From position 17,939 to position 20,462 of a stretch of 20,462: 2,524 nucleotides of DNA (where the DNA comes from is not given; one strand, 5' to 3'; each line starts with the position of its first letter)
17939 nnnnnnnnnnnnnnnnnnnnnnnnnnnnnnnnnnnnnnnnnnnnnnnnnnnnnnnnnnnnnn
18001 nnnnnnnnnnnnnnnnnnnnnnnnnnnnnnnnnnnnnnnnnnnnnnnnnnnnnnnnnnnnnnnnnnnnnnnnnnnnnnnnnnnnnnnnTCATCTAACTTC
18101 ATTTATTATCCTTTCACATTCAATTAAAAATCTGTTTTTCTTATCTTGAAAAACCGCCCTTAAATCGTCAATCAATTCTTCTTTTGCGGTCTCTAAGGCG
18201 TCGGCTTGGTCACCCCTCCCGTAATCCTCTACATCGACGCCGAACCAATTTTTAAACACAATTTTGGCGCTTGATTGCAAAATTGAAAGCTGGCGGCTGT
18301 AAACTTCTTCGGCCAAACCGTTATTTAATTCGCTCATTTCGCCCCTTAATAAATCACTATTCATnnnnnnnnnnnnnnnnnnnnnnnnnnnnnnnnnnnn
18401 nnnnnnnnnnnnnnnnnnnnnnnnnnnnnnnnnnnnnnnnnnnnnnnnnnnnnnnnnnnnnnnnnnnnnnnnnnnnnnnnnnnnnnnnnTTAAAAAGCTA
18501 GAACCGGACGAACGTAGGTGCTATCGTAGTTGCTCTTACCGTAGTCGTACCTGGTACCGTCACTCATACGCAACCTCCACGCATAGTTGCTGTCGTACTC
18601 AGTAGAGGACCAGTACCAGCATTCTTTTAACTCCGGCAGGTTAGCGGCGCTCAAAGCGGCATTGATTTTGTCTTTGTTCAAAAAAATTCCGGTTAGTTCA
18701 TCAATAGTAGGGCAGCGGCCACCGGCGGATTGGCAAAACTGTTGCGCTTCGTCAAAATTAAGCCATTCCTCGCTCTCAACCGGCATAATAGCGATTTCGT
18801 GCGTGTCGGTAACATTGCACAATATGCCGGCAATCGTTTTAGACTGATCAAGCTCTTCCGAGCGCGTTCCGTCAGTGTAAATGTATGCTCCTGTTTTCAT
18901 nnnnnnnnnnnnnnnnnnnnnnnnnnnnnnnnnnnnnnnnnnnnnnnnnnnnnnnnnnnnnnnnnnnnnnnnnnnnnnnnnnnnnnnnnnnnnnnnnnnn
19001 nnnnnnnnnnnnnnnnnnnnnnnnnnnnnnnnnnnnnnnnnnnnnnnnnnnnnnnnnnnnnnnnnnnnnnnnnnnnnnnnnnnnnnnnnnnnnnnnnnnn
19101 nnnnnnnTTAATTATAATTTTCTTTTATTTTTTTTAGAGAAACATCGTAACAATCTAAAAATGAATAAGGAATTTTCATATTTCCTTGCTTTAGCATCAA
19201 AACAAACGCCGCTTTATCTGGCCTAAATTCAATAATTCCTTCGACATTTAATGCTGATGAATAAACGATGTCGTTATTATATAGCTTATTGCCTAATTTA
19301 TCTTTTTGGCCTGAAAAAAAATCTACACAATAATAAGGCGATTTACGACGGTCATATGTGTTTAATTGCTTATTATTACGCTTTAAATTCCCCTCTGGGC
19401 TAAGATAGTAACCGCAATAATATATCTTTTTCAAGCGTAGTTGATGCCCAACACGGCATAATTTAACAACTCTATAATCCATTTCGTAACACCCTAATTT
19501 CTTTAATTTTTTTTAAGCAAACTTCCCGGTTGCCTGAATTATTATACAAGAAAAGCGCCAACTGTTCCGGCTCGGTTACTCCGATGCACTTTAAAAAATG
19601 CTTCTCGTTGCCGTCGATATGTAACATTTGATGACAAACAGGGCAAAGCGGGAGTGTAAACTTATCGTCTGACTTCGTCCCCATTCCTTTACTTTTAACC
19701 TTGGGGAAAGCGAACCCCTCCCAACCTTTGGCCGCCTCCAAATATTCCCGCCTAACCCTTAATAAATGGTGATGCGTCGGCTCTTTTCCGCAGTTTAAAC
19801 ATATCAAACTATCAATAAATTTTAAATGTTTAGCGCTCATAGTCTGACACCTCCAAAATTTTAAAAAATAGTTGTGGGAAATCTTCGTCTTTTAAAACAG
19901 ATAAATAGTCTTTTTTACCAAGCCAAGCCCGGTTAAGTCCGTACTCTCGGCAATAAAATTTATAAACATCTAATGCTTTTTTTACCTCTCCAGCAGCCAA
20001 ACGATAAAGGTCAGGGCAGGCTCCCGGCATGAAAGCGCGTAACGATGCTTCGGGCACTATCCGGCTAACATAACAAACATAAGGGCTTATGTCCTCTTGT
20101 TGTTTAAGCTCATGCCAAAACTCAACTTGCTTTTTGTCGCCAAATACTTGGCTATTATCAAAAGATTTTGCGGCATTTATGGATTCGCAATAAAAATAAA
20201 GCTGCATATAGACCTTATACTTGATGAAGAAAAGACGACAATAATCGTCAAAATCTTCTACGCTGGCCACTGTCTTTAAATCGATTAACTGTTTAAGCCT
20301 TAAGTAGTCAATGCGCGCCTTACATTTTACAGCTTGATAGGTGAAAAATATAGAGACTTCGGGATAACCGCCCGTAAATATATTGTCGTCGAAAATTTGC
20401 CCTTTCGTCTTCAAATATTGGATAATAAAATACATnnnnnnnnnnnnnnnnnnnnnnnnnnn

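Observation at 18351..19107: Duplicated early promoter carrying a perfect 19-bp palindromic operator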

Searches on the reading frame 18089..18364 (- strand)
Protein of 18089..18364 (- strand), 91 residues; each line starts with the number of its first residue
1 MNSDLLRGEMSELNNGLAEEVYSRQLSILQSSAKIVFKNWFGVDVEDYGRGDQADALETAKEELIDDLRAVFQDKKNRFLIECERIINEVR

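Call 12: search_protein_families(library=pfam, max_evalue=0.01, proteins=[window:18089-18364:-])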
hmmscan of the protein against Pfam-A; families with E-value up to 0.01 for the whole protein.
window:18089-18364:- (91 aa): 0 families

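Call 13: search_protein_families(library=phrogs, max_evalue=0.01, proteins=[window:18089-18364:-])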
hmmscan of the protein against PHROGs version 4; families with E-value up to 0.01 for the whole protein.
window:18089-18364:- (91 aa): 0 families

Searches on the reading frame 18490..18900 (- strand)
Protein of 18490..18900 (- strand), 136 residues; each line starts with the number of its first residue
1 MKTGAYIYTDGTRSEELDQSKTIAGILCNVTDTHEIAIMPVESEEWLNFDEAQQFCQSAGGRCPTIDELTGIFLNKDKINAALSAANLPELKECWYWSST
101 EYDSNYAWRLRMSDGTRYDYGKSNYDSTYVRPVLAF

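Call 12: search_protein_families(library=pfam, max_evalue=0.01, proteins=[window:18490-18900:-])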
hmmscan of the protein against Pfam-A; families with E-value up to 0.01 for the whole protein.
window:18490-18900:- (136 aa): 1 family
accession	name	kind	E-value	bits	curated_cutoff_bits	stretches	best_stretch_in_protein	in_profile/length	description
PF07603.17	Lcl_C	-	4.2e-10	40.4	34.9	1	50-133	25-116/117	Lcl C-terminal domain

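Call 13: search_protein_families(library=phrogs, max_evalue=0.01, proteins=[window:18490-18900:-])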
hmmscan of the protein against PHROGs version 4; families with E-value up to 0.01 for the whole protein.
window:18490-18900:- (136 aa): 1 family
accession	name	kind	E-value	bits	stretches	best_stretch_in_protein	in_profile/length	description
phrog_4245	-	unknown function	3.7e-08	33.7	1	58-136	507-579/583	-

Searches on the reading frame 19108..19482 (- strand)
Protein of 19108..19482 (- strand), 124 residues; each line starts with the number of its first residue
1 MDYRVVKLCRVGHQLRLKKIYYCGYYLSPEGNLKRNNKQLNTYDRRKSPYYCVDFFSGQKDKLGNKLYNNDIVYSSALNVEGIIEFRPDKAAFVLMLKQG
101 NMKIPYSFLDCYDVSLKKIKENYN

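Call 12: search_protein_families(library=pfam, max_evalue=0.01, proteins=[window:19108-19482:-])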
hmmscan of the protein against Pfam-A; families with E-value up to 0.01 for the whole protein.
window:19108-19482:- (124 aa): 0 families

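Call 13: search_protein_families(library=phrogs, max_evalue=0.01, proteins=[window:19108-19482:-])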
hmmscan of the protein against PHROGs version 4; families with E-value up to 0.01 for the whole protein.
window:19108-19482:- (124 aa): 1 family
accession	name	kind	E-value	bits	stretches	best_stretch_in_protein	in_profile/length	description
phrog_98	-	unknown function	0.00019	22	1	21-100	41-123/208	-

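Call 84: find_encoding_contigs(protein=window:19108-19482:-, flank=3500, max_places=10)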
Protein window:19108-19482:- (124 aa): 15 contigs read that carry it; 10 places shown.
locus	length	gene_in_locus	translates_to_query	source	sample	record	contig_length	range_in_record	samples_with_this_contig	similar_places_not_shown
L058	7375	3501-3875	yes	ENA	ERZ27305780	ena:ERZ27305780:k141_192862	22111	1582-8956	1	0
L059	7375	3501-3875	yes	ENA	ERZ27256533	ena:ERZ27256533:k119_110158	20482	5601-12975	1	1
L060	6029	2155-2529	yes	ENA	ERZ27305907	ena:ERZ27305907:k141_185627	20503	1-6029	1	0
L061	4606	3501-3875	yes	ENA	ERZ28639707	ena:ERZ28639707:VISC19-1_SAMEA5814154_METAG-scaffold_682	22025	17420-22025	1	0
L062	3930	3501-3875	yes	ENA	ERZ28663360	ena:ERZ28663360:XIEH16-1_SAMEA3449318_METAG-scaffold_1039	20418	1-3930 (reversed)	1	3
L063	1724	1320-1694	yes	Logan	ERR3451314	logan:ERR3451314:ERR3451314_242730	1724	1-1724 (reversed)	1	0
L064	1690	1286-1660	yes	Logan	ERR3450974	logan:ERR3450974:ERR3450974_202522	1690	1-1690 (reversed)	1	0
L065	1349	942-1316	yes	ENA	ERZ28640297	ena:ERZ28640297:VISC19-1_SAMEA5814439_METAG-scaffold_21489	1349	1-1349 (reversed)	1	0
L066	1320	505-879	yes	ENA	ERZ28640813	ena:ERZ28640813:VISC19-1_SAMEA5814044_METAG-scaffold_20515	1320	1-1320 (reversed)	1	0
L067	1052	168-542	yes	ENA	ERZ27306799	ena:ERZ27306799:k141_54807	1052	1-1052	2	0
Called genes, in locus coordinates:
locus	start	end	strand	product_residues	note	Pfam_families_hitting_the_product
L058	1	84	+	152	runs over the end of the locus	PF00959:Phage_lysozyme (weak)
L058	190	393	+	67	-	-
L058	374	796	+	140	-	PF07486:Hydrolase_2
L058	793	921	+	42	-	-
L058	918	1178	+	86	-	-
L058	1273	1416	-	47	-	PF01402:RHH_1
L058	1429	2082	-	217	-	-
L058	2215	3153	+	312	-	PF12684:DUF3799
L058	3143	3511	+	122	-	PF06147:DUF968 (weak)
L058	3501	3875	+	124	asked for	-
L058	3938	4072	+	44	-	-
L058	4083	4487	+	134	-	-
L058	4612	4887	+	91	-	-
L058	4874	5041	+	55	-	-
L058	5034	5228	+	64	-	-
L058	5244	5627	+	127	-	-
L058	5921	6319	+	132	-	-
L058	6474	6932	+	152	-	PF12844:HTH_19 (weak), PF13560:HTH_31 (weak), PF01381:HTH_3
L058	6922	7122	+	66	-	-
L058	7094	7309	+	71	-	-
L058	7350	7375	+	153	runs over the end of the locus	-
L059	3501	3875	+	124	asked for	-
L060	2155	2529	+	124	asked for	-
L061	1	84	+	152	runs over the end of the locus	PF00959:Phage_lysozyme (weak)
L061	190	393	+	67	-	-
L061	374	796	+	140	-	PF07486:Hydrolase_2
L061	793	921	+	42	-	-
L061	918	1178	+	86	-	-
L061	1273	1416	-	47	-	PF01402:RHH_1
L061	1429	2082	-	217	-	-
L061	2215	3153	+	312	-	PF12684:DUF3799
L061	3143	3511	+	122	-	PF06147:DUF968 (weak)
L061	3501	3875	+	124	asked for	-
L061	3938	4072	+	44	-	-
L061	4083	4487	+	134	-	-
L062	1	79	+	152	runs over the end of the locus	PF00959:Phage_lysozyme (weak)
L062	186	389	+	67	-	-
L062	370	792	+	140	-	PF07486:Hydrolase_2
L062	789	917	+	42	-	-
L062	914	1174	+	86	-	-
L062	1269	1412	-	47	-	PF01402:RHH_1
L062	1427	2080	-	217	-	-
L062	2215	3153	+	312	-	PF12684:DUF3799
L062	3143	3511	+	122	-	PF06147:DUF968 (faint)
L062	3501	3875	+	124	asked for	-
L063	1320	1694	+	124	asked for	-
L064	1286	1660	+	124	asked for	-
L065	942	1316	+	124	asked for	-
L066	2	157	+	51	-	?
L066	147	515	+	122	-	PF06147:DUF968 (weak)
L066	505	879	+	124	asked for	-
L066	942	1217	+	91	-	-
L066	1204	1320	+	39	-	?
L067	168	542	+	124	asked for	-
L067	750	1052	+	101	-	?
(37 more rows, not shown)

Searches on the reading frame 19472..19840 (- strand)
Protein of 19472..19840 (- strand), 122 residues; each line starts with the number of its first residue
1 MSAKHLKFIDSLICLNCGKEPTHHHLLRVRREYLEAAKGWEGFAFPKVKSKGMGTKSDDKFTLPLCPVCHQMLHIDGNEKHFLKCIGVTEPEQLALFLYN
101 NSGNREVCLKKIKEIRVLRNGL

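Call 12: search_protein_families(library=pfam, max_evalue=0.01, proteins=[window:19472-19840:-])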
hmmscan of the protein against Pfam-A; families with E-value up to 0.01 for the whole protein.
window:19472-19840:- (122 aa): 1 family
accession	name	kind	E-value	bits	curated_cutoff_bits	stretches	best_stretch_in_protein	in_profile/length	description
PF06147.18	DUF968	-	1.3e-07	32.3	27.8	1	2-77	89-146/171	Protein of unknown function (DUF968)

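Call 13: search_protein_families(library=phrogs, max_evalue=0.01, proteins=[window:19472-19840:-])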
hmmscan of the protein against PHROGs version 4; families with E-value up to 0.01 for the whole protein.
window:19472-19840:- (122 aa): 4 families
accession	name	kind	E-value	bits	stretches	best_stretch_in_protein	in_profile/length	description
phrog_1588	-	unknown function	1.3e-08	35.7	1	4-100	29-112/132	-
phrog_96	-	DNA, RNA and nucleotide metabolism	2.3e-07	31.5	1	49-77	278-306/334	HNH endonuclease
phrog_131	-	DNA, RNA and nucleotide metabolism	2.5e-06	28.7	1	49-81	67-97/131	HNH endonuclease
phrog_23141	-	unknown function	7.7e-05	23.6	1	51-76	17-42/71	-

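Call 23: find_related_loci(query=A3, collection=viral_contigs, flank=6000)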
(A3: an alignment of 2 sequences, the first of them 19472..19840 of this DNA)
Query A3 (122 aa) in viral_contigs; peptide patterns used: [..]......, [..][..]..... (x = any residue, [..] = any of these).
222 stretches matched a pattern; 3 encode a relative of the query (tblastn E <= 1e-3); 3 distinct loci.
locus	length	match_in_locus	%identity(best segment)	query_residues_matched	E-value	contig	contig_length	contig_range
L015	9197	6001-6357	69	5-122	4e-53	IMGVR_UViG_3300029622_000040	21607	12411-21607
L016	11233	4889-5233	70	5-118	2e-52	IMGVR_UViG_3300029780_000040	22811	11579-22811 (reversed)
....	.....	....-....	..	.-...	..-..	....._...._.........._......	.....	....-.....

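Call 29: find_related_loci(query=A4, collection=metagenome_contigs, flank=6000)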
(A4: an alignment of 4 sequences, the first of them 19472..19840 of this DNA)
Query A4 (122 aa) in metagenome_contigs; peptide patterns used: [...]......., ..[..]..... (x = any residue, [..] = any of these).
193 stretches matched a pattern; 35 encode a relative of the query (tblastn E <= 1e-3); 34 distinct loci.
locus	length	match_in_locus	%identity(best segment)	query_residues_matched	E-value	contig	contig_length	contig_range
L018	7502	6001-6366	100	1-122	2e-81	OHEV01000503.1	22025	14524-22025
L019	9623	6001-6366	100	1-122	2e-81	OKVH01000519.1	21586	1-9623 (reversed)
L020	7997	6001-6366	100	1-122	2e-81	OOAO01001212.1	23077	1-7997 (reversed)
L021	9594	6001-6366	100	1-122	2e-81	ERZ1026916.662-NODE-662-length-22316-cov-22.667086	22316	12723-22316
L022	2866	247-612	98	1-122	7e-82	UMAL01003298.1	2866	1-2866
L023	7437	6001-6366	100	1-122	2e-81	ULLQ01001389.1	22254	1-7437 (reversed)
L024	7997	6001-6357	69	5-122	3e-53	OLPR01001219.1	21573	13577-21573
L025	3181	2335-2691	69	5-122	8e-53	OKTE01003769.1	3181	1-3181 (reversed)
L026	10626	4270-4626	69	5-122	8e-53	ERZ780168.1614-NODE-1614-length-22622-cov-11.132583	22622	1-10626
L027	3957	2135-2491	69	5-122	1e-52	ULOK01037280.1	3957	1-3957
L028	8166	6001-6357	69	5-122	8e-53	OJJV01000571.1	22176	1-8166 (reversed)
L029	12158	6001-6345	71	5-118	2e-52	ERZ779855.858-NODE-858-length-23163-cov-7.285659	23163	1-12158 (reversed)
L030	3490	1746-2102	68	5-122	3e-52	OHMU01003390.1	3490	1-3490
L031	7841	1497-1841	70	5-118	1e-51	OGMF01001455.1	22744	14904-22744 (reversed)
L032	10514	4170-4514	70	5-118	2e-50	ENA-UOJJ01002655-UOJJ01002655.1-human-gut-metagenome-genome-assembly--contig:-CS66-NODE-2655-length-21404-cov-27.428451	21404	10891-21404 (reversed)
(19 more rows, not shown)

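Call 30: find_related_loci(query=A4, collection=genome_contigs, flank=8000)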
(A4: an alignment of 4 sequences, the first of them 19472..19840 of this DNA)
Query A4 (122 aa) in genome_contigs; peptide patterns used: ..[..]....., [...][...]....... (x = any residue, [..] = any of these).
34 stretches matched a pattern; 3 encode a relative of the query (tblastn E <= 1e-3); 3 distinct loci.
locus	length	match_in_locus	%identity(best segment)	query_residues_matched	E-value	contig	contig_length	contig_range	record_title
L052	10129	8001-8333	59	4-113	3e-37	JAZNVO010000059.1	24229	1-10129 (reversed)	MAG: Alphaproteobacteria bacterium isolate T1900044789_TS20190255.MAGScoT_cleanbin_000022 SGB_2638_k141_1175480, whole g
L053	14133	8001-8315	59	1-103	2e-37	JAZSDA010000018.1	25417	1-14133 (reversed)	MAG: Candidatus Gastranaerophilaceae bacterium isolate T1900044602_TS20190068.MAGScoT_cleanbin_000005 SGB_703_k141_27558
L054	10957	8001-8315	57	1-103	7e-36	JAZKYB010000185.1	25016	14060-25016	MAG: Acutalibacteraceae bacterium isolate T1900045107_TC20190101.MAGScoT_cleanbin_000014 SGB_4787_k141_3210373, whole ge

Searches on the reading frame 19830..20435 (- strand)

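Call 12: search_protein_families(library=pfam, max_evalue=0.01, proteins=[window:19830-20435:-])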
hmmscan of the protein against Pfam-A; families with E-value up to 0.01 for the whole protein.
window:19830-20435:- (201 aa): 1 family
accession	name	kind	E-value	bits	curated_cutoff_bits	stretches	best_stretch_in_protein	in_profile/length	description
PF12684.13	DUF3799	-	3.2e-06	27.5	26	1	18-88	90-166/233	PDDEXK-like domain of unknown function (DUF3799)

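Call 13: search_protein_families(library=phrogs, max_evalue=0.01, proteins=[window:19830-20435:-])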
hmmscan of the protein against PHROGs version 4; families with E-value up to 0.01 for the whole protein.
window:19830-20435:- (201 aa): 1 family
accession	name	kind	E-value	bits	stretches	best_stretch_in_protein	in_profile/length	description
phrog_412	-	DNA, RNA and nucleotide metabolism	6.9e-09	36.5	1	19-91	262-338/440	exonuclease VIII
